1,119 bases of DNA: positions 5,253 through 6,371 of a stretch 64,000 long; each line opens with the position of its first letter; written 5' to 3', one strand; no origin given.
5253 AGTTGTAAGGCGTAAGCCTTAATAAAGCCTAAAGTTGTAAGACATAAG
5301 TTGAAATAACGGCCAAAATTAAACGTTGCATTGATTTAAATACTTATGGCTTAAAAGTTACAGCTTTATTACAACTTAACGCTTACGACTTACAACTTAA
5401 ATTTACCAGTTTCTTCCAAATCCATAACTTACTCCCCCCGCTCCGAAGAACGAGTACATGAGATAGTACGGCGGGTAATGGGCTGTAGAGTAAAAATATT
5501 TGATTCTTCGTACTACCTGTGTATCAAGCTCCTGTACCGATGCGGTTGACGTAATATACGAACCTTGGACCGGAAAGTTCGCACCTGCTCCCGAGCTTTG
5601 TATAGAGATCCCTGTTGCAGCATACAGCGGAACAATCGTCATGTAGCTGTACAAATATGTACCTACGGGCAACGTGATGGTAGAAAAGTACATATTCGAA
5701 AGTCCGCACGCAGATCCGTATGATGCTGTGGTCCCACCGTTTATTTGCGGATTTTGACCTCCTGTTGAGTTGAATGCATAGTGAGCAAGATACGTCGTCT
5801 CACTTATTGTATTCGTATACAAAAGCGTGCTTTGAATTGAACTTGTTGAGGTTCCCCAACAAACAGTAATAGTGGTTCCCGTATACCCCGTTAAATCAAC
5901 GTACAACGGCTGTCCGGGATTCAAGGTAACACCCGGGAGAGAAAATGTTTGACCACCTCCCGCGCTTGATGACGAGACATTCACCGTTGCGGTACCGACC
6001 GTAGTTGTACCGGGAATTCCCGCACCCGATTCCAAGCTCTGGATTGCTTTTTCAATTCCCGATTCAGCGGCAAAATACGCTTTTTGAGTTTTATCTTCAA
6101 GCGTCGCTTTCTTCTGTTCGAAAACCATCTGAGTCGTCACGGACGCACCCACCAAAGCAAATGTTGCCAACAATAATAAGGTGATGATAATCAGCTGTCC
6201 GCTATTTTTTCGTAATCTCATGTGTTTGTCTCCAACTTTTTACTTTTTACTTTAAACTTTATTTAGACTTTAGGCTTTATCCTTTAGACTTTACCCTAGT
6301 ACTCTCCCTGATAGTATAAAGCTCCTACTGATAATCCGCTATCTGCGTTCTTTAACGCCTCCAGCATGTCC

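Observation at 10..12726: Coupling-ATPase / pilin-like / giant Cys-rich adhesin gene string 36 kb from the VirB4 module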

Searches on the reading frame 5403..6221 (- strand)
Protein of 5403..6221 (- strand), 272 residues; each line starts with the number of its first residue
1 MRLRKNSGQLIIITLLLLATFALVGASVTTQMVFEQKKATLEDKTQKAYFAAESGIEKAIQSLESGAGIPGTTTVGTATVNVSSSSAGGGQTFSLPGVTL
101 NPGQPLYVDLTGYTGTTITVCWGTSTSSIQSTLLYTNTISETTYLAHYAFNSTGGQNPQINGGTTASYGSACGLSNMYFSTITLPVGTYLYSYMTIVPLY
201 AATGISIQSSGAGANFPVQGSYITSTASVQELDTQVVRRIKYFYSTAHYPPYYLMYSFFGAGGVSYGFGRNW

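Call 5: search_protein_families(library=pfam, proteins=[window:5403-6221:-], max_evalue=0.1)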
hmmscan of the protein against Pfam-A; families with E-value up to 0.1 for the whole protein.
window:5403-6221:- (272 aa): 1 family
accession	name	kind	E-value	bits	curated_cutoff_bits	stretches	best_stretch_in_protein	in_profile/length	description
PF14341.11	PilX_N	-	0.00025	21.4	25.5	1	8-57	2-51/51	PilX N-terminal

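Call 11: search_protein_families(library=ncbifam, proteins=[window:5403-6221:-], max_evalue=0.1)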
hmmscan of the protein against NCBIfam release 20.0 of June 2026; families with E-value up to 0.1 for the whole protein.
window:5403-6221:- (272 aa): 2 families
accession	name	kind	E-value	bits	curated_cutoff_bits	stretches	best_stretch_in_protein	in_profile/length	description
NF037980.1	T2SS_GspK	equivalog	0.052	13.1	130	1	11-65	6-60/307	type II secretion system minor pseudopilin GspK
NF041014.1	pilin_ComGG_2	equivalog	0.065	13.9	40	0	6-62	3-59/101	competence type IV pilus minor pilin ComGG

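Call 28: find_homologous_proteins(query=window:5403-6221:-, max_evalue=0.001)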
Query window:5403-6221:- (272 aa): 8 proteins with E <= 0.001 among 3625 candidates.
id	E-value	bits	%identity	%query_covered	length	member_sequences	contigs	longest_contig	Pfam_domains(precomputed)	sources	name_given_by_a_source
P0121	1.3e-169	580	100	100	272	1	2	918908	-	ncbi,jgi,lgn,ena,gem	ncbi:MAG: hypothetical protein WC775_04775 [Patescibacteria group bacterium]|jgi:hypothetical protei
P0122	2.9e-103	363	63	100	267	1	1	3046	-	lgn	-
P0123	1.2e-101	358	64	99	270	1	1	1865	PF14341.12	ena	-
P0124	2.4e-77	278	56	99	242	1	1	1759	PF14341.12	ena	-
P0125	7.2e-71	257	47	99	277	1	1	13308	PF14341.12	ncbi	-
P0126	2.6e-68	248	47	99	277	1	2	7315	PF14341.12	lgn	-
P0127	3.6e-61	225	47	99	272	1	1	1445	-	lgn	-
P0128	3.9e-53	199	41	100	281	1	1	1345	-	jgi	jgi:hypothetical protein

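Call 42: predict_structure(alignment_id=A2)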
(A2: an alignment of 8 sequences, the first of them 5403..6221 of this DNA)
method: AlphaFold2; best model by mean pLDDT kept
length: 272 residues; sequences in the alignment: 8
mean_pLDDT: 68.9   pTM: 0.57
mean pLDDT of the five models: 68.9, 57.2, 55.2, 54.2, 53.8
residues with pLDDT >= 90: 19; 70-90: 106; 50-70: 118; < 50: 29
segments of 3 or more residues with pLDDT < 50: 1-4, 235-240, 259-272
pLDDT, mean of each block of 10 residues (from residue 1): 49 65 58 66 67 65 65 59 57 65 78 88 89 89 88 77 88 88 88 86 84 72 55 47 55 54 30 28
secondary structure, 60 per line:
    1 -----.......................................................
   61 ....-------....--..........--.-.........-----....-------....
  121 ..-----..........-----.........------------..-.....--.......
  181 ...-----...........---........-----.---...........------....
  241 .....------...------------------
elements in order: H6-64 E72-75 E78-87 E92-100 E106-109 E117-122 E128-137 E143-151 E167-171 E174-183 E189-199 E203-210 E220-230 E237-245

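Call 47: fold_search(model_id=the predicted structure, library=pdb)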
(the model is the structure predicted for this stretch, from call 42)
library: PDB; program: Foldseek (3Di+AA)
matches with E <= 10: 1174; with E <= 0.001: 0
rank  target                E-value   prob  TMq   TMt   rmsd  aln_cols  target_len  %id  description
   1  6i01_A                6.5e-03  0.91  0.24  0.14  10.6       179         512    9  Structure of human D-glucuronyl C5 epimerase in complex with substrate (released 2019-04-03)
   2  6i02_A                8.5e-03  0.95  0.25  0.15  10.6       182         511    9  Structure of human D-glucuronyl C5 epimerase in complex with product (released 2019-04-03)
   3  6hzz_A                8.5e-03  0.93  0.24  0.14   9.8       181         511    8  Structure of human D-glucuronyl C5 epimerase (released 2019-04-03)
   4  9cyn_B                1.0e-02  0.82  0.21  0.26  11.9       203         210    9  Flagellar filament sheath protein FlaA1 (released 2026-03-18)
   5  7vrp_J                1.0e-02  0.09  0.11  0.08  22.6       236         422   12  Structure of infectious bursal disease virus Gx strain (released 2022-03-30)
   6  6hzz_B                1.1e-02  0.91  0.25  0.15  10.5       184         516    8  Structure of human D-glucuronyl C5 epimerase (released 2019-04-03)
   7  9cyn_C                1.1e-02  0.82  0.20  0.24  11.6       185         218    8  Flagellar filament sheath protein FlaA1 (released 2026-03-18)
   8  9hjm_G                1.1e-02  0.35  0.18  0.13  21.4       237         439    9  Porphyromonas gingivalis BAM complex (released 2025-11-19)
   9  4xun_A                1.2e-02  0.90  0.22  0.32   9.9       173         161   14  Structure of the CBM22-2 xylan-binding domain from Paenibacillus barcinonensis Xyn10C (released 2015-06-03)
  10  6i01_B                1.2e-02  0.90  0.23  0.14   9.0       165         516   10  Structure of human D-glucuronyl C5 epimerase in complex with substrate (released 2019-04-03)
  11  5w6h_A                1.5e-02  0.54  0.17  0.09  10.3       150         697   16  Crystal structure of Bacteriophage CBA120 tailspike protein 4 enzymatically active domain (TSP4dN, orf213) (released 2018-10-24)
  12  4pw2                  1.5e-02  0.72  0.22  0.13   9.9       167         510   12  Crystal structure of D-glucuronyl C5 epimerase (released 2015-01-14)
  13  9eq7_J                1.8e-02  0.75  0.18  0.26  15.3       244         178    9  Halobacterium salinarum archaellum filament (released 2024-07-17)
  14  9cyn_A                1.9e-02  0.72  0.20  0.24  11.5       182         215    9  Flagellar filament sheath protein FlaA1 (released 2026-03-18)
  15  2w5f_A                2.0e-02  0.85  0.19  0.11  12.0       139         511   12  High resolution crystallographic structure of the Clostridium thermocellum N-terminal endo-1,4-beta-D-xylanase 10B (Xy (released 2010-01-19)
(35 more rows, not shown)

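Call 77: find_encoding_contigs(protein=P0125, flank=10000, max_places=3)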
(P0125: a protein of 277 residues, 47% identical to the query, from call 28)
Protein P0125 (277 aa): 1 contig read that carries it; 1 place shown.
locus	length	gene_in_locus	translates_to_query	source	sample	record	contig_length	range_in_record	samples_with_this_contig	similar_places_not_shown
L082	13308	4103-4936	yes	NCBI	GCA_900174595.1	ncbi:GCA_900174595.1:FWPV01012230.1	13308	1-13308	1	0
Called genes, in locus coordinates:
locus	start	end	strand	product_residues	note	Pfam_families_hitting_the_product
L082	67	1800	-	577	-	PF02543:Carbam_trans_N, PF16861:Carbam_trans_C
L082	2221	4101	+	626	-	-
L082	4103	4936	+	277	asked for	PF14341:PilX_N (weak)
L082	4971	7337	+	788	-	PF26449:DUF8128, PF01935:DUF87 (weak), PF10412:TrwB_AAD_bind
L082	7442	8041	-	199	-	-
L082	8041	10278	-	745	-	-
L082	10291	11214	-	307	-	PF01040:UbiA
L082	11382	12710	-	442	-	PF00070:Pyr_redox (faint), PF01266:DAO, PF01593:Amino_oxidase, PF01946:Thi4 (weak), PF13450:NAD_binding_8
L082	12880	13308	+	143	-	?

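Call 78: find_encoding_contigs(protein=P0126, flank=10000, max_places=3)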
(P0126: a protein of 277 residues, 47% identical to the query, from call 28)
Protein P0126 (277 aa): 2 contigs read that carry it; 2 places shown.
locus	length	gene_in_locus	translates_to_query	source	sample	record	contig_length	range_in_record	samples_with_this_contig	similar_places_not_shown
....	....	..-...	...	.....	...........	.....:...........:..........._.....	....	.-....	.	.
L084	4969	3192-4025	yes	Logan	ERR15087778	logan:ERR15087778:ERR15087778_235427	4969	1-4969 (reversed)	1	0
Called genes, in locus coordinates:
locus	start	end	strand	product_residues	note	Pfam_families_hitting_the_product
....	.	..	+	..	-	?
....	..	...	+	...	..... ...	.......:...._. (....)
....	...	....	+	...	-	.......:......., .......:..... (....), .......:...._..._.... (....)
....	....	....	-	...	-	-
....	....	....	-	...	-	-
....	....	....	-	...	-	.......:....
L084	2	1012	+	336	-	?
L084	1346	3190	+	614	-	-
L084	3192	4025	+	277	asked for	PF14341:PilX_N (weak)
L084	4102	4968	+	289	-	?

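Call 86: find_related_loci(query=A5, collection=metagenome_contigs, flank=10000)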
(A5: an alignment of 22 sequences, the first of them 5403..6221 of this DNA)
Query A5 (272 aa) in metagenome_contigs; peptide patterns used: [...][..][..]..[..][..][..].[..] (x = any residue, [..] = any of these).
600 stretches matched a pattern (row limit reached: there are more); 85 encode a relative of the query (tblastn E <= 1e-3); the best 80 are kept; 80 distinct loci.
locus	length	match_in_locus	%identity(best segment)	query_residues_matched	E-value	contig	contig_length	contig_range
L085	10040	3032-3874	45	2-272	2e-66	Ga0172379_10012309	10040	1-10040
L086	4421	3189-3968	27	8-258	2e-14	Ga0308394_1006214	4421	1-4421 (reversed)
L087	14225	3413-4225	26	1-259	3e-14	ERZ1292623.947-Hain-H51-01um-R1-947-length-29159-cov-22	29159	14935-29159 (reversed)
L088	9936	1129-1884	27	7-258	4e-14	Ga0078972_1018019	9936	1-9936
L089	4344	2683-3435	28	7-258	4e-13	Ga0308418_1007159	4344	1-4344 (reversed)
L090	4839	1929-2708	25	3-259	7e-13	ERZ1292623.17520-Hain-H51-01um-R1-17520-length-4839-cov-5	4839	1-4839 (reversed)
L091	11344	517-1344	25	1-259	6e-12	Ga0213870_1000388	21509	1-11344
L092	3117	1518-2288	28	8-255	1e-11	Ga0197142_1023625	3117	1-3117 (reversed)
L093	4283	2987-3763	27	3-258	2e-11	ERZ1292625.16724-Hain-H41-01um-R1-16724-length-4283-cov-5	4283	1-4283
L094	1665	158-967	27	8-265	2e-11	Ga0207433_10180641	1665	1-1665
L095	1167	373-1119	29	8-261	3e-11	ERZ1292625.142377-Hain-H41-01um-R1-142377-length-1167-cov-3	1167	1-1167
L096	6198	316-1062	28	3-258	7e-11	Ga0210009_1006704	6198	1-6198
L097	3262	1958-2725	25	5-258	3e-10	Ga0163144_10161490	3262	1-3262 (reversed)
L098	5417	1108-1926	25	1-259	4e-10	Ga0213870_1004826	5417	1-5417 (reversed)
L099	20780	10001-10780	26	3-260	8e-10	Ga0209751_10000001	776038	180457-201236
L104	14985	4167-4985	26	4-265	1e-9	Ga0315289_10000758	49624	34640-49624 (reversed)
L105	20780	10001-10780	29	1-259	2e-15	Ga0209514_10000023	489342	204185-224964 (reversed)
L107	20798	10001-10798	25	1-260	4e-9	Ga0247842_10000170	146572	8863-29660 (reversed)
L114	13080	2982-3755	24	7-259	1e-7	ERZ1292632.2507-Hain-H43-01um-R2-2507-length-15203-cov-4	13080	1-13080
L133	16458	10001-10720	24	24-231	8e-6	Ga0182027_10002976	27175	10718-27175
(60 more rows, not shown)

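Call 90: search_protein_families(library=pfam, proteins=[L099:10001-10798:+, L099:10809-11840:+, L099:11837-12370:+, L099:12372-13040:+, L099:9287-9919:+, L099:8823-9368:+, L099:6185-8173:+, L099:3289-4629:+, L107:4619-5836:+, L107:3559-4626:+], max_evalue=0.01)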
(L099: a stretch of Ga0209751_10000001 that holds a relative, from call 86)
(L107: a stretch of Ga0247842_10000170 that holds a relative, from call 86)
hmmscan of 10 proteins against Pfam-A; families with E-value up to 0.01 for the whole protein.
L099:10001-10798:+ (265 aa): 1 family
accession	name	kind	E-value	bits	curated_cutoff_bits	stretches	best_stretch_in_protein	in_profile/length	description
PF14341.11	PilX_N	-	3.7e-05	24.1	25.5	1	5-55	1-51/51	PilX N-terminal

L099:10809-11840:+ (343 aa): 4 families
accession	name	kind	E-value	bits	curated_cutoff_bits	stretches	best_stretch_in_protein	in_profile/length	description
PF11104.14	PilM_2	-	5.5e-48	164.1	27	1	8-342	1-339/340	Type IV pilus assembly protein PilM;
PF06723.19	MreB_Mbl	-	3.1e-09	36.6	27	2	246-311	240-305/327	MreB/Mbl protein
PF14450.12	FtsA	-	1.6e-08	35.4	31.8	1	184-313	2-113/127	Cell division protein FtsA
PF25216.1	Volactin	-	0.006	16.5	35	0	183-303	169-291/321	Volactin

L099:11837-12370:+ (177 aa): 1 family
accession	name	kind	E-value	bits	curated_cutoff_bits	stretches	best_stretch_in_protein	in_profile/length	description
PF05137.18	PilN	-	0.0062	17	22.8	0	100-144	3-47/78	Fimbrial assembly protein (PilN)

L099:12372-13040:+ (222 aa): 0 families

L099:9287-9919:+ (210 aa): 0 families

L099:8823-9368:+ (181 aa): 0 families

L099:6185-8173:+ (662 aa): 7 families
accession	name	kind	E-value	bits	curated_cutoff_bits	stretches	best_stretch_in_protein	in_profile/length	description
PF13385.13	Laminin_G_3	-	8.6e-23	81.6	27.6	1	265-418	3-151/151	Concanavalin A-like lectin/glucanases superfamily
PF17210.9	SdrD_B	-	1.5e-09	38.5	29.7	1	429-500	3-76/112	SdrD B-like domain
PF07963.17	N_methyl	-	2.5e-06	27.2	21.2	1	6-26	4-24/27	Prokaryotic N-terminal methylation motif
PF13620.12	CarboxypepD_reg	-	4.7e-06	27.3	32.3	1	452-514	15-79/82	Carboxypeptidase regulatory-like domain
PF00054.30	Laminin_G_1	-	0.00036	21.2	24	1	317-391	28-104/131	Laminin G domain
PF02210.31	Laminin_G_2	-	0.00062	20.7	22.9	1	314-407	24-123/126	Laminin G domain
PF22925.3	TS_C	-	0.00086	19.4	27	1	331-414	118-201/202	Trans-sialidase, C-terminal domain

L099:3289-4629:+ (446 aa): 2 families
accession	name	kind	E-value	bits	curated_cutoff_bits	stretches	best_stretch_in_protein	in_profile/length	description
PF07963.17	N_methyl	-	0.0006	19.7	21.2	1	42-63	5-26/27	Prokaryotic N-terminal methylation motif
PF08334.16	T2SSG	-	0.0017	18.8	21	0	71-133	4-80/108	Type II secretion system (T2SS), protein G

L107:4619-5836:+ (405 aa): 3 families
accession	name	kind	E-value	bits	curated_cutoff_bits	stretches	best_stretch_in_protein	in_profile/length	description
PF00482.28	T2SSF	-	4.7e-61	204.7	25.2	2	72-194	2-125/125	Type II secretion system (T2SS), protein F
PF03631.20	Virul_fac_BrkB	-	0.0002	21.5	33.7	1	97-240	52-185/259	Virulence factor BrkB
PF20990.2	DUF2207_C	-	0.0003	21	33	1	99-253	75-201/247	Predicted membrane protein (DUF2207) C-terminal domain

L107:3559-4626:+ (355 aa): 8 families
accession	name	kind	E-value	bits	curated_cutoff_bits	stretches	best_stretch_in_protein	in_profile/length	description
PF00437.27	T2SSE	-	5e-44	150.9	24.9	1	112-276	126-279/370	Type II/IV secretion system protein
PF01935.23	DUF87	-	0.00013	22.6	23.2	1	132-174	26-68/220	Helicase HerA, central domain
PF13401.12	AAA_22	-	0.00033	21.4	27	1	128-165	4-33/130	AAA domain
PF25199.1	nSTAND_NTPase5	-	0.0015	18.8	34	1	128-168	40-80/145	Novel STAND NTPase 5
PF13476.12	AAA_23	-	0.0036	18.4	27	1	126-149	16-39/201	AAA domain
PF01637.24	ATPase_2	-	0.0038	17.5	33.2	0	115-158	6-49/225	ATPase domain predominantly from Archaea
PF13191.12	AAA_16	-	0.0048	17.8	32.6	0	120-157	12-52/167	AAA ATPase domain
PF20720.3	nSTAND3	-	0.0058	16.8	27.2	0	129-167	17-54/155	Novel STAND NTPase 3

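Call 92: search_solved_structures(query=A5, max_evalue=1)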
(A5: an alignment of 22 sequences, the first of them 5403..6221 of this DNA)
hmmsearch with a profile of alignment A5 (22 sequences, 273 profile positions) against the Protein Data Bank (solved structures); distinct sequences matched with E-value up to 1: 8.
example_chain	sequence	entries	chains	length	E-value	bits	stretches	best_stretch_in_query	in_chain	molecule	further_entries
3cmu_A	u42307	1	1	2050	0.0001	25.2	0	41-83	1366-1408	Protein recA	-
3cmt_A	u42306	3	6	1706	0.0005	23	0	42-83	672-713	Protein recA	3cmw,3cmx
3cmv_A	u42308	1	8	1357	0.0083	19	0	42-83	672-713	Protein recA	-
1ca1_A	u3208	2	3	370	0.016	18.1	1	85-200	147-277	ALPHA-TOXIN | PHOSPHOLIPASE C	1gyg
1qm6_A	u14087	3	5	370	0.033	17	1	88-200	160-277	PHOSPHOLIPASE C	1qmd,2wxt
2wxu_A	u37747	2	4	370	0.033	17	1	88-200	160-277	PHOSPHOLIPASE C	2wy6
5hu4_A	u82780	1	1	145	0.5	13.1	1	103-169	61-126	Cysteine protease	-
8pfb_G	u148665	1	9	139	0.88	12.3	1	15-54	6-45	Type IV pilin PilE1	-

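Call 97: search_protein_families(library=pfam, alignment_id=A5, max_evalue=0.01)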
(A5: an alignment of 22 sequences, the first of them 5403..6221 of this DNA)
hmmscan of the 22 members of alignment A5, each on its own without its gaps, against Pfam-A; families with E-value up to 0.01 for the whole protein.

A. member 1, window:5403-6221:- (272 aa): 1 family
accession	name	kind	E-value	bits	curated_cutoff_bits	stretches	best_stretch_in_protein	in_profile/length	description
PF14341.11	PilX_N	-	0.00025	21.4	25.5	1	8-57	2-51/51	PilX N-terminal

B. families by the number of members that match (of 22 scanned): 3 families
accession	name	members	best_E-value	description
PF14341.11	PilX_N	17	3.9e-06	PilX N-terminal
PF23922.1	DUF7261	1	0.0035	Family of unknown function (DUF7261)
PF05814.16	Ac76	1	0.0089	Orf76 (Ac76)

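Call 99: search_protein_families(library=phrogs, proteins=[window:5403-6221:-, L082:8041-10278:-], max_evalue=0.01)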
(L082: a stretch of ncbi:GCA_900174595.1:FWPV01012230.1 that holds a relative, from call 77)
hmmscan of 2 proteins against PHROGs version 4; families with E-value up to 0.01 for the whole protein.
window:5403-6221:- (272 aa): 0 families

L082:8041-10278:- (745 aa): 2 families
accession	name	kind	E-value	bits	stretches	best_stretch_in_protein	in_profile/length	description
phrog_1533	-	tail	0.0022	16.6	1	351-483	528-668/1688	tail length tape measure protein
phrog_21759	-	unknown function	0.0088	15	0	375-454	295-372/968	-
